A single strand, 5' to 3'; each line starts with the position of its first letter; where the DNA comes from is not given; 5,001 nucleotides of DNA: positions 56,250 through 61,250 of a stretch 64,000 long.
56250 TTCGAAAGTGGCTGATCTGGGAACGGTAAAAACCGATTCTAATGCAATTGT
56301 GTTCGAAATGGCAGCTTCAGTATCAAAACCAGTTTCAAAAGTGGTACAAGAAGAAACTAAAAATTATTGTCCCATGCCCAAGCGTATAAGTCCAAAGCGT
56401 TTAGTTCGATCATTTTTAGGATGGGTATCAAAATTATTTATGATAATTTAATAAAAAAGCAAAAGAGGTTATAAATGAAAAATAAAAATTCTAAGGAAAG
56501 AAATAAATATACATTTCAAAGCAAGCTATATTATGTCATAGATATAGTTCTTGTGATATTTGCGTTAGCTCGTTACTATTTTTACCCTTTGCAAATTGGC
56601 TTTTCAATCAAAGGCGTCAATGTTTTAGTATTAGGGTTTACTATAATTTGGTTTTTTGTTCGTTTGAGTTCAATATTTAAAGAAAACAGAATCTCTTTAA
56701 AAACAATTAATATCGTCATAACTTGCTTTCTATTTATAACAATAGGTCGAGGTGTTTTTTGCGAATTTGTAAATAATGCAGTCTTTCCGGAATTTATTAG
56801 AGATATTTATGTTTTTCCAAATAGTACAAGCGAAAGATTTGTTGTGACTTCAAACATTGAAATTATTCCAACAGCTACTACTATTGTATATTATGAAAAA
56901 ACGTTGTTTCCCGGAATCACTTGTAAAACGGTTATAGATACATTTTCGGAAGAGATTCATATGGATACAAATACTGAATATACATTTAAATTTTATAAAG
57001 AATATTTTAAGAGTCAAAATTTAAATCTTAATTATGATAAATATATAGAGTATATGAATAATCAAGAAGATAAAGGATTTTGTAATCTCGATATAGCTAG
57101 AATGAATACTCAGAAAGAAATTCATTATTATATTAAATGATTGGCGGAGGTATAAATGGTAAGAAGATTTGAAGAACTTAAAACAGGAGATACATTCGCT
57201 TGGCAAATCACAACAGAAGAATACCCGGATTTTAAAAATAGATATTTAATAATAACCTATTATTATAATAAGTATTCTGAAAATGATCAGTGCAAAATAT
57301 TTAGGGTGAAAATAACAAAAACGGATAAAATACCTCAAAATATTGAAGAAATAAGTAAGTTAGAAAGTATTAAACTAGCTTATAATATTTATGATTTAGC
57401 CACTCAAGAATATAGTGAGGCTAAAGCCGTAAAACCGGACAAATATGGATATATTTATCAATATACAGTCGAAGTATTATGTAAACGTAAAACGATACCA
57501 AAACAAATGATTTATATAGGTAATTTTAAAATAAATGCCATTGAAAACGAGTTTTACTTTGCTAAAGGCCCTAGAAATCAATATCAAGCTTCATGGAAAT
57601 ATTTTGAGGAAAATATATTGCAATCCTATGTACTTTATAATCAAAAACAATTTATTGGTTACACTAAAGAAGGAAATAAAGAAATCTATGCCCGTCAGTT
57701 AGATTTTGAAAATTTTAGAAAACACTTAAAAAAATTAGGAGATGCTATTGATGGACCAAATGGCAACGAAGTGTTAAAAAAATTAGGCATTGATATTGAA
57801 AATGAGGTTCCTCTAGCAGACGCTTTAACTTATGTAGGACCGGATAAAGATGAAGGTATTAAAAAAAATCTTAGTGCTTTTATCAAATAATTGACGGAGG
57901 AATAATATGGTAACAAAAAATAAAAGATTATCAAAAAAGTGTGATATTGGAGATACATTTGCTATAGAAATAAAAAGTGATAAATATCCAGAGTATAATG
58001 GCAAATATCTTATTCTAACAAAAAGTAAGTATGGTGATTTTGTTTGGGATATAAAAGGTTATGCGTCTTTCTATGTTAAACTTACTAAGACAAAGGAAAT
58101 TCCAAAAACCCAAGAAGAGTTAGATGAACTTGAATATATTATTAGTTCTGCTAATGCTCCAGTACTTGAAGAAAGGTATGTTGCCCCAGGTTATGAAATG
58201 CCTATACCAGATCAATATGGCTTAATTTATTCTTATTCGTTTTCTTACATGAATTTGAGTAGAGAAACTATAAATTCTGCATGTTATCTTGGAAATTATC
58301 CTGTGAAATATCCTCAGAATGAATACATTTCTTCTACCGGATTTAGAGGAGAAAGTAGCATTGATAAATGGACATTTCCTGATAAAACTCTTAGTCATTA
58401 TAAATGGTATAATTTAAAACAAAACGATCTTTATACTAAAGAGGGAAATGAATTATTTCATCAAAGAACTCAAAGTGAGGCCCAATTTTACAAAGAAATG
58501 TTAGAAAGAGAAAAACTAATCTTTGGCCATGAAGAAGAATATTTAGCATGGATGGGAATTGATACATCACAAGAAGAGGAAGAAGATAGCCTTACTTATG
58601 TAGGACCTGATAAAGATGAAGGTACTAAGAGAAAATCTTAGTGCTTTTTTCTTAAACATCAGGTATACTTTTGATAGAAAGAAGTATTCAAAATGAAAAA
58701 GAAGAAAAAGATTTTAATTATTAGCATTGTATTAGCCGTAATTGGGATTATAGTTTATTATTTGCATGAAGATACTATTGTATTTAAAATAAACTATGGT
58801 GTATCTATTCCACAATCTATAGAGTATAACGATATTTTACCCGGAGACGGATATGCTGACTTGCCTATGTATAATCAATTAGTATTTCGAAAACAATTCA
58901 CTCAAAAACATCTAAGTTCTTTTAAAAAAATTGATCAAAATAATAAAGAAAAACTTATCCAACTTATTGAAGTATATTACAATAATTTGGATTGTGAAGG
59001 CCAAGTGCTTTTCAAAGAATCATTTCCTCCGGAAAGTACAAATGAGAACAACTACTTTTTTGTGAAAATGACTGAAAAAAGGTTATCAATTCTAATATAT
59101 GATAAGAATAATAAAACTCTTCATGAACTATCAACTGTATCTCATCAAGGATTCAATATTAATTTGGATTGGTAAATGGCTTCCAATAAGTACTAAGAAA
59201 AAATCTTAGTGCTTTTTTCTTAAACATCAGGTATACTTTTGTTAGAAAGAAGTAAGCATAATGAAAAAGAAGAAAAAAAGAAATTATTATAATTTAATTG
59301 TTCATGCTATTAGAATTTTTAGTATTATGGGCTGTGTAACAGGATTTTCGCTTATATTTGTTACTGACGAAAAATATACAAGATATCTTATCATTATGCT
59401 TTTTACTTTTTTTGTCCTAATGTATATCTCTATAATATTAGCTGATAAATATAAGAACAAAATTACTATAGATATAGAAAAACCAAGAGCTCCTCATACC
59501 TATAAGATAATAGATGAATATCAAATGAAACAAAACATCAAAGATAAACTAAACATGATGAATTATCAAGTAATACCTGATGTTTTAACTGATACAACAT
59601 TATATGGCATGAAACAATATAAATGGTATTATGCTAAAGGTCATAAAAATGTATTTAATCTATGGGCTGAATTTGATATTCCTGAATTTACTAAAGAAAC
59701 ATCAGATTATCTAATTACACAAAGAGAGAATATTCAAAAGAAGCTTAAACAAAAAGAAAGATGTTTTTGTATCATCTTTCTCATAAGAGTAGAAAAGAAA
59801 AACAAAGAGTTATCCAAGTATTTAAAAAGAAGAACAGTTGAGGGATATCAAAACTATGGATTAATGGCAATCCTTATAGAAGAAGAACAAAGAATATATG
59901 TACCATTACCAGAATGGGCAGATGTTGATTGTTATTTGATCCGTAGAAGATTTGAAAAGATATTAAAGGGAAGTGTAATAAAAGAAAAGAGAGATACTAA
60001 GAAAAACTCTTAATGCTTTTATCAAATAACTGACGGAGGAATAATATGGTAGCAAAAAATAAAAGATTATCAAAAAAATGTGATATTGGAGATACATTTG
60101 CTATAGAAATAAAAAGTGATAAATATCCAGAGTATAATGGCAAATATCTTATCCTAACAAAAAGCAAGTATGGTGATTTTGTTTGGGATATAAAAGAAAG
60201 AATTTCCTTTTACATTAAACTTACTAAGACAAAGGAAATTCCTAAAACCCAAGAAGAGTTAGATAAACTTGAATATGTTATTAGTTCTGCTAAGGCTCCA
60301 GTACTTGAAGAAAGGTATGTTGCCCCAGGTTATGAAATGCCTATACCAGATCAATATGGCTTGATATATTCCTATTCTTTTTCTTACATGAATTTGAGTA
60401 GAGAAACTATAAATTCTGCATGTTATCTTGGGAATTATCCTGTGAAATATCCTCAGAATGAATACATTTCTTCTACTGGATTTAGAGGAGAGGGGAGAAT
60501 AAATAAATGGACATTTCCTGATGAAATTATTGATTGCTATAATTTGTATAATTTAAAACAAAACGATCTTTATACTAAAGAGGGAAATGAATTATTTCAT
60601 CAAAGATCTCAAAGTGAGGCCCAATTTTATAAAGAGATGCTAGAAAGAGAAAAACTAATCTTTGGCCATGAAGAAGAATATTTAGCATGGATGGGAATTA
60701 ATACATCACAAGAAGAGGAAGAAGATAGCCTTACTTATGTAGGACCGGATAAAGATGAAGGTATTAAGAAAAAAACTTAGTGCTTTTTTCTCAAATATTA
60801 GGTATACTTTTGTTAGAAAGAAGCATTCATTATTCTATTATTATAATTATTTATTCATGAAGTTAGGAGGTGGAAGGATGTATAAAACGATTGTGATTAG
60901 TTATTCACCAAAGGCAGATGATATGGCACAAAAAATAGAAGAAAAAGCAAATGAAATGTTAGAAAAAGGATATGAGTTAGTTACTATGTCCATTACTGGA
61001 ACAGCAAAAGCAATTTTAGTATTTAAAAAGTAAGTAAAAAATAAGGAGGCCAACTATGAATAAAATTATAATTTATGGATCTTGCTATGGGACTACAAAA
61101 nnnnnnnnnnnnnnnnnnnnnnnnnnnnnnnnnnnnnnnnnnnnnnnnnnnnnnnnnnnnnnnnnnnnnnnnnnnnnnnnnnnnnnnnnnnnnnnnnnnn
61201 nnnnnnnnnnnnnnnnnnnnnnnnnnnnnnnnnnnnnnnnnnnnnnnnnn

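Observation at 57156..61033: Array of six immunity-like cassettes joined by a recurring junction repeat that supplies gene ends in different frames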

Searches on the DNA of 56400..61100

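Call 68: search_rna_families(source=window, start=56400, end=61100, threshold=evalue, max_evalue=1)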
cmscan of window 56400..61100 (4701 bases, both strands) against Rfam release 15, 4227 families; matches with E-value up to 1: 0.
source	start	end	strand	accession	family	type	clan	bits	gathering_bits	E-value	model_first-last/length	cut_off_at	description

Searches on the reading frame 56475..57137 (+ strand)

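Call 5: search_protein_families(library=pfam, proteins=[window:56475-57137:+], max_evalue=0.1)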
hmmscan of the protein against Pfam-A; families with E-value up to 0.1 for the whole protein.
window:56475-57137:+ (221 aa): 1 family
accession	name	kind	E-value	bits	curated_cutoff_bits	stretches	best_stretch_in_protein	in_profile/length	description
PF08973.16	TM1506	-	0.096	12.8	27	0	176-214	80-118/130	Domain of unknown function (DUF1893)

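Call 33: search_protein_families(library=ncbifam, proteins=[window:56475-57137:+], max_evalue=0.05)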
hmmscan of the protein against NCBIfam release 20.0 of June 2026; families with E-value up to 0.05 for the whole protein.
window:56475-57137:+ (221 aa): 0 families

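Call 83: search_protein_families(library=padloc, proteins=[window:56475-57137:+], max_evalue=0.01)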
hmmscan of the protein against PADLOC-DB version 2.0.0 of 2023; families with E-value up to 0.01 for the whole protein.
window:56475-57137:+ (221 aa): 0 families

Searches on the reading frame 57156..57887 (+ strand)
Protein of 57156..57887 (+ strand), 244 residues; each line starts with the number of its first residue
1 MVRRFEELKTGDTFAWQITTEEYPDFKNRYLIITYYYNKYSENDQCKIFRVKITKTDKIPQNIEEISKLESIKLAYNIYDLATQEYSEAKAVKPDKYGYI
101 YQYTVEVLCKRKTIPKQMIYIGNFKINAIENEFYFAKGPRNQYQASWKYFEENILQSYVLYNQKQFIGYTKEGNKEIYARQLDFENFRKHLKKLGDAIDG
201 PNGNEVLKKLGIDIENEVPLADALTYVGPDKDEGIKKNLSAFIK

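Call 5: search_protein_families(library=pfam, proteins=[window:57156-57887:+], max_evalue=0.1)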
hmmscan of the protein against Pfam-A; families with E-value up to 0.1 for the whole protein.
window:57156-57887:+ (244 aa): 0 families

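Call 33: search_protein_families(library=ncbifam, proteins=[window:57156-57887:+], max_evalue=0.05)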
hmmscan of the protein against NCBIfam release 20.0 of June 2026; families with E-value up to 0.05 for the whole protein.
window:57156-57887:+ (244 aa): 0 families

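Call 81: find_encoding_contigs(protein=window:57156-57887:+, flank=8000, max_places=6)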
Protein window:57156-57887:+ (244 aa): 3 contigs read that carry it; 2 places shown.
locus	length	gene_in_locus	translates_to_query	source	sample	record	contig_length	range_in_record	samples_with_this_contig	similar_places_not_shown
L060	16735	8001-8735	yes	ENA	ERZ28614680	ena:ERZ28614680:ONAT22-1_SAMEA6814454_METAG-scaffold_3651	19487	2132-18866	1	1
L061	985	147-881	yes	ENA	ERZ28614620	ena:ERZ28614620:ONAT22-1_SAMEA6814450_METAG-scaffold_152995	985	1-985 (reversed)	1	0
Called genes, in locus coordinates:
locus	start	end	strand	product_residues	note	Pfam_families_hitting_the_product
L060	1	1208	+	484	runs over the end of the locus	PF21939:Gp10_C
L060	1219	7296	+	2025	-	PF05593:RHS_repeat (faint), PF25023:TEN_YD-shell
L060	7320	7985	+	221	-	-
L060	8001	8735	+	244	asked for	-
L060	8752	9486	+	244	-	-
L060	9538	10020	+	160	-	-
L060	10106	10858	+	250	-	-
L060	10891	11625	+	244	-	-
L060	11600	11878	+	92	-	-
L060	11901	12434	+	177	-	PF12724:Flavodoxin_5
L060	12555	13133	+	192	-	PF03729:DUF308 (weak)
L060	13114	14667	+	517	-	PF13091:PLDc_2, PF00614:PLDc, PF13091:PLDc_2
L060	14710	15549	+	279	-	-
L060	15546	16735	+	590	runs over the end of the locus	PF09972:DUF2207, PF20990:DUF2207_C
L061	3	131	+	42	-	?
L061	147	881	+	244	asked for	-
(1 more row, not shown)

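Call 83: search_protein_families(library=padloc, proteins=[window:57156-57887:+], max_evalue=0.01)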
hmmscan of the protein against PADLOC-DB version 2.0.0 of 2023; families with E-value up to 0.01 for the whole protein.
window:57156-57887:+ (244 aa): 0 families
